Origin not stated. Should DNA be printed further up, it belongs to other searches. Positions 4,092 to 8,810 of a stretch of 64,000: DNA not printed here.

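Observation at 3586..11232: Candidate undescribed multi-gene conflict/defence operon: TNT-like protein + kinase-NB-ARC-TPR + two orphans + JAB peptidase + Cys-rich miniprotein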

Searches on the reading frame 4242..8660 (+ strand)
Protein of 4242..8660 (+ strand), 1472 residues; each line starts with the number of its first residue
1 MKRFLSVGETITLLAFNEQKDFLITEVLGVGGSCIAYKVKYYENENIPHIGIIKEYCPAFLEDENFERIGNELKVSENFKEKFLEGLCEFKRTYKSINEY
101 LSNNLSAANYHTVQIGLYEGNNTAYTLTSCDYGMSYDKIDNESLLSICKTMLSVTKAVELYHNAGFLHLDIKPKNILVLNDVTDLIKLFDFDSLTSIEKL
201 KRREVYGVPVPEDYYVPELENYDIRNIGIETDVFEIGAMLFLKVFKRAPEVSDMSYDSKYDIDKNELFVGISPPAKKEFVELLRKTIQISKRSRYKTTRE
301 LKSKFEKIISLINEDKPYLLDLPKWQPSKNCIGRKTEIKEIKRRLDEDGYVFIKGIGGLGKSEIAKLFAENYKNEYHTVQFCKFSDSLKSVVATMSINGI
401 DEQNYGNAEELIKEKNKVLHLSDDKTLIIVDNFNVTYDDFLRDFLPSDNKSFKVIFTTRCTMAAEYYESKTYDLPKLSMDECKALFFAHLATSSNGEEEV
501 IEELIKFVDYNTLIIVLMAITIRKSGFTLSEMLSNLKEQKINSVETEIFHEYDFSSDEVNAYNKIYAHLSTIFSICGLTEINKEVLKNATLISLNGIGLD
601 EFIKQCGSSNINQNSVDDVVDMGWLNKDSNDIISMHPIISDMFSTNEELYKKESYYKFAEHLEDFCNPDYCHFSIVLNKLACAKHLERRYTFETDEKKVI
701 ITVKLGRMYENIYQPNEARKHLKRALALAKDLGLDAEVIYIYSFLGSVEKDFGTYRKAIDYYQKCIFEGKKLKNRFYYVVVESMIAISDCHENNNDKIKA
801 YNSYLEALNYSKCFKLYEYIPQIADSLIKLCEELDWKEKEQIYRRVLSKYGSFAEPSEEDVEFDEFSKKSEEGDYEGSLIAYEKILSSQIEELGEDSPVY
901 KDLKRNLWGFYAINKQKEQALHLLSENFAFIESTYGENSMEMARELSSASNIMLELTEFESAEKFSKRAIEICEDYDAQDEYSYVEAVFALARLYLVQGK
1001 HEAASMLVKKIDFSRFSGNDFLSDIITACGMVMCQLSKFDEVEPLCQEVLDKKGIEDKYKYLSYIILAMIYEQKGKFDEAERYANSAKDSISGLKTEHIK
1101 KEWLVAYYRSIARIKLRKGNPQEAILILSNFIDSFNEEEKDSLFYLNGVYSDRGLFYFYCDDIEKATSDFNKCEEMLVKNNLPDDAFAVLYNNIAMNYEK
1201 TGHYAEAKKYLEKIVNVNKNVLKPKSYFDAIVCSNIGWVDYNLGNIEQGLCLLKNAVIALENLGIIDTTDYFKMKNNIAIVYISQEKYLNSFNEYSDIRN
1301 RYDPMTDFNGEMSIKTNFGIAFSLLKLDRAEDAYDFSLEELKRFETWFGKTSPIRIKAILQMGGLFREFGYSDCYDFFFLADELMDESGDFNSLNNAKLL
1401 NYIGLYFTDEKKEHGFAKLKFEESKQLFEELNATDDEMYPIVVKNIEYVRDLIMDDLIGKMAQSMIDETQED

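Call 5: search_protein_families(library=pfam, proteins=[window:4242-8660:+], max_evalue=0.1)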
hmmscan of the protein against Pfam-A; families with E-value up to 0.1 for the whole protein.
window:4242-8660:+ (1472 aa): 23 families
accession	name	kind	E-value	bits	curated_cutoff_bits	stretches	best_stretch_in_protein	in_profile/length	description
PF13424.12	TPR_12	-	1.5e-30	105.6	30.1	6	704-765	8-71/77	Tetratricopeptide repeat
PF13374.12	TPR_10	-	1.2e-16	60.6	27.5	2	1189-1224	3-38/42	Tetratricopeptide repeat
PF07719.23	TPR_2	-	9.4e-16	57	27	1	1190-1220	3-33/34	Tetratricopeptide repeat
PF00069.31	Pkinase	-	6.9e-14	52.3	31.7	1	26-304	5-261/263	Protein kinase domain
PF13181.12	TPR_8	-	2.6e-12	46.3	25.7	1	1190-1220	3-33/34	Tetratricopeptide repeat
PF13428.12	TPR_14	-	1.4e-10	41.2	23.5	0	704-731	6-33/44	Tetratricopeptide repeat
PF13176.12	TPR_7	-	2.4e-09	37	27.9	0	1064-1083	2-21/36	Tetratricopeptide repeat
PF00931.28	NB-ARC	-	2.9e-09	37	23.5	1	335-506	2-185/248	NB-ARC domain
PF17874.7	TPR_MalT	-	3.5e-09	36.8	45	1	919-1080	98-259/336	MalT-like TPR region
PF24885.1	TPR_NPHP3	-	9.8e-09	35.4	100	1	957-1010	155-208/239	Nephrocystin-3 TPR domain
PF14559.12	TPR_19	-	3e-06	27.9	25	0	967-1011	8-51/68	Tetratricopeptide repeat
PF13174.12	TPR_6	-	2.7e-05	25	26.3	0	1194-1216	6-28/33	Tetratricopeptide repeat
PF13432.12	TPR_16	-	0.00017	22.4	32.7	0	982-1004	28-50/65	Tetratricopeptide repeat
PF20720.3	nSTAND3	-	0.00017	21.8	27.2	1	337-388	6-58/155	Novel STAND NTPase 3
PF07714.23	PK_Tyr_Ser-Thr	-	0.00065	19.5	23.1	1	144-295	101-249/258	Protein tyrosine and serine/threonine kinase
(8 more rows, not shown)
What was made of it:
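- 4242..8660 (+): B: a 1472-aa STAND protein. It has a Hanks-type Ser/Thr kinase (nt 4317-5153), NB-ARC NTPase (nt 5244-5759) and a long TPR arm (about nt 6279-8657). Pfam domain hits (call 5).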

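Call 6: search_protein_families(library=padloc, proteins=[window:4242-8660:+], max_evalue=0.1)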
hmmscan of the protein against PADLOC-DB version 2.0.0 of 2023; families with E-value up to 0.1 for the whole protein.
window:4242-8660:+ (1472 aa): 24 families
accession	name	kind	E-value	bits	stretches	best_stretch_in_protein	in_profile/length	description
PDLC03920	MkoA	-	8.8e-16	55.4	1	141-325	118-298/1112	-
PDLC04138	mad6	-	3.4e-12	44.1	1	151-321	159-326/659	mads_6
PDLC04042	PD-T4-6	-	1.5e-10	39.2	1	149-313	113-277/292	-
PDLC04053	PD-T4-6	-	8.9e-09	33.2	1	151-317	116-280/311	-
PDLC01169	TPR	-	3.3e-08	31.2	2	704-802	114-211/252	TPR repeats containing protein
PDLC04047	PD-T4-6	-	7.4e-08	29.8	1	148-311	114-275/327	-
PDLC04060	PD-T4-6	-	1.3e-07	28.9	1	150-308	113-269/486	-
PDLC04063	PD-T4-6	-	7.9e-07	26.2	1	147-311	121-289/564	-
PDLC04039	PD-T4-6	-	2.1e-06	25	1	153-253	122-218/458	-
PDLC04046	PD-T4-6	-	3.5e-06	24.4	1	148-191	119-162/427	-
PDLC04044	PD-T4-6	-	4.3e-06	24.1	1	154-317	147-301/372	-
PDLC04054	PD-T4-6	-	4.9e-06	24.2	1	149-301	115-266/347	-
PDLC04045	PD-T4-6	-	6.2e-06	23.4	1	140-308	137-298/350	-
PDLC04048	PD-T4-6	-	4.2e-05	21.1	1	139-241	108-203/354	-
PDLC04059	PD-T4-6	-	5e-05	20.5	1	150-309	115-277/433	-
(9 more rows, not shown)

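Call 7: search_protein_families(library=ncbifam, proteins=[window:4242-8660:+], max_evalue=0.1)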
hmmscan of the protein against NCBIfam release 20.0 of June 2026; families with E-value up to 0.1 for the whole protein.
window:4242-8660:+ (1472 aa): 17 families
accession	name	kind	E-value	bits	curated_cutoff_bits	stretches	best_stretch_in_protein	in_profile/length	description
NF040586.1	FxSxx_TPR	equivalog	1.8e-22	79.7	300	2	329-543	6-216/830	FxSxx-COOH system tetratricopeptide repeat protein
NF040959.1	MamA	equivalog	3e-10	39.9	200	1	1182-1266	31-114/204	magnetosome protein MamA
NF033483.0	PknB_PASTA_kin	equivalog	7.8e-07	28.5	450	1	148-312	110-272/563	Stk1 family PASTA domain-containing Ser/Thr kinase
NF047741.1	antiphage_MADS6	equivalog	2.7e-06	26.2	460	1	150-311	304-463/612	methylation-associated defense system protein kinase MAD6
NF041717.1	HaaA_phane_TPR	equivalog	4e-05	21.9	1125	1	421-524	216-315/882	cyclophane-containing RiPP biosynthesis TPR protein HaaT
NF038151.1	lanthi_synth_III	equivalog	0.00011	20.7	575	1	147-203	338-392/833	class III lanthionine synthetase LanKC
TIGR02521.1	type_IV_pilW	equivalog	0.00015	21.4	154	0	681-761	11-94/234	type IV pilus biogenesis/stability protein PilW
TIGR03903.1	TOMM_kin_cyc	equivalog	0.00026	18.9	705.75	1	149-191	83-126/1267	TOMM system kinase/cyclase fusion protein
NF053615.1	SerThrKinAfsKStmc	equivalog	0.00029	19.6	1300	1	154-245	121-208/809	protein serine/threonine kinase AfsK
NF038150.1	lanthi_synth_IV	equivalog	0.00035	19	650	1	149-285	302-434/851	class IV lanthionine synthetase LanL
NF053720.1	NsdA_fam_reg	subfamily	0.0064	16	75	0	706-763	208-265/432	NsdA family TPR-like regulatory protein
NF052427.1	StpK7MSMEG_1200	equivalog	0.027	12.9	900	1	151-192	114-153/601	serine/threonine protein kinase StpK7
TIGR00540.1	TPR_hemY_coli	hypoth_equivalog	0.034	12.9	142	0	702-765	329-385/385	heme biosynthesis-associated TPR protein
NF050072.1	ProExpChapSatSMycob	equivalog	0.067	12.1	700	0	546-626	93-170/427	protein export chaperone SatS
NF003420.0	PRK04841.1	equivalog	0.072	11.1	537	0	950-1012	580-639/903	HTH-type transcriptional regulator MalT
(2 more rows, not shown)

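Call 8: search_protein_families(library=phrogs, proteins=[window:4242-8660:+], max_evalue=0.1)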
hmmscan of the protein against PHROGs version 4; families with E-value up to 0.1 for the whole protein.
window:4242-8660:+ (1472 aa): 7 families
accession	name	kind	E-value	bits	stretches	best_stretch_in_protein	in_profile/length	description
phrog_2361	-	other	5.1e-13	49.7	1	136-309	98-270/415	serine-threonine kinase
phrog_5208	-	unknown function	5.7e-05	23.3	2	703-815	222-332/372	-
phrog_249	-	moron, auxiliary metabolic gene and host takeover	0.0068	16.8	1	298-381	77-160/380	porphyrin biosynthesis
phrog_14588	-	unknown function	0.029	15.6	0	1436-1458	40-62/71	-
phrog_34979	-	unknown function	0.043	14.2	1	1389-1456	219-282/313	-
phrog_2107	-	other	0.063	14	0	351-432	6-91/201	thymidylate kinase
phrog_5997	-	head and packaging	0.068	14.7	0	1167-1221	59-113/162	terminase small subunit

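Call 62: search_solved_structures(query=window:4242-8657:+, max_evalue=0.00001)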
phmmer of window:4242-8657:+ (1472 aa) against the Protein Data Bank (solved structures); distinct sequences matched with E-value up to 0.00001: 23.
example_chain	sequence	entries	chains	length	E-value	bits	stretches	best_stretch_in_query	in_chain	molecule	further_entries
2x4f_A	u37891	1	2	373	1.1e-09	39.8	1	102-283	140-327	MYOSIN LIGHT CHAIN KINASE FAMILY MEMBER 4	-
3hko_A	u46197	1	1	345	1.2e-07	33.1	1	131-249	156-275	Calcium/calmodulin-dependent protein kinase with a kinase domain and 2 calmodulin-like EF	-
2ya9_A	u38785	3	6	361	1.4e-07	32.9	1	140-319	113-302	DEATH-ASSOCIATED PROTEIN KINASE 2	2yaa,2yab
2a2a_A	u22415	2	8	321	1.6e-07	32.6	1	140-283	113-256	Death-associated protein kinase 2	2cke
6paw_A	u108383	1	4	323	1.8e-07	32.5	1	140-282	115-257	Death-associated protein kinase 2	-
1z9x_A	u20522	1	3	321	1.9e-07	32.4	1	140-282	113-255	Death-associated protein kinase 2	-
1wmk_A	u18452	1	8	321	2.1e-07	32.3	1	140-282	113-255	Death-associated protein kinase 2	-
1zws_A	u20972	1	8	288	2.1e-07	32.2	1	140-281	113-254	DAP-kinase related protein 1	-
2a27_A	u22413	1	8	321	2.2e-07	32.1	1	140-281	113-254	Death-associated protein kinase 2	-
3bhy_A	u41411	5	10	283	8.8e-07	30.2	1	151-260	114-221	Death-associated protein kinase 3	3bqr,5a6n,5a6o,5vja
2j90_A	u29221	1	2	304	1.1e-06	29.9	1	151-259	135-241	DEATH-ASSOCIATED PROTEIN KINASE 3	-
1yrp_A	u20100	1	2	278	1.1e-06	29.8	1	151-259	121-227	Death-associated protein kinase 3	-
6ejn_A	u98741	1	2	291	1.4e-06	29.5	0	1185-1303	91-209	Kinesin light chain 2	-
6f9i_A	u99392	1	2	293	1.4e-06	29.5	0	1185-1303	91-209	Kinesin light chain 2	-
7que_A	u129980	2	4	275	1.6e-06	29.3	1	147-253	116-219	Serine/threonine-protein kinase 17A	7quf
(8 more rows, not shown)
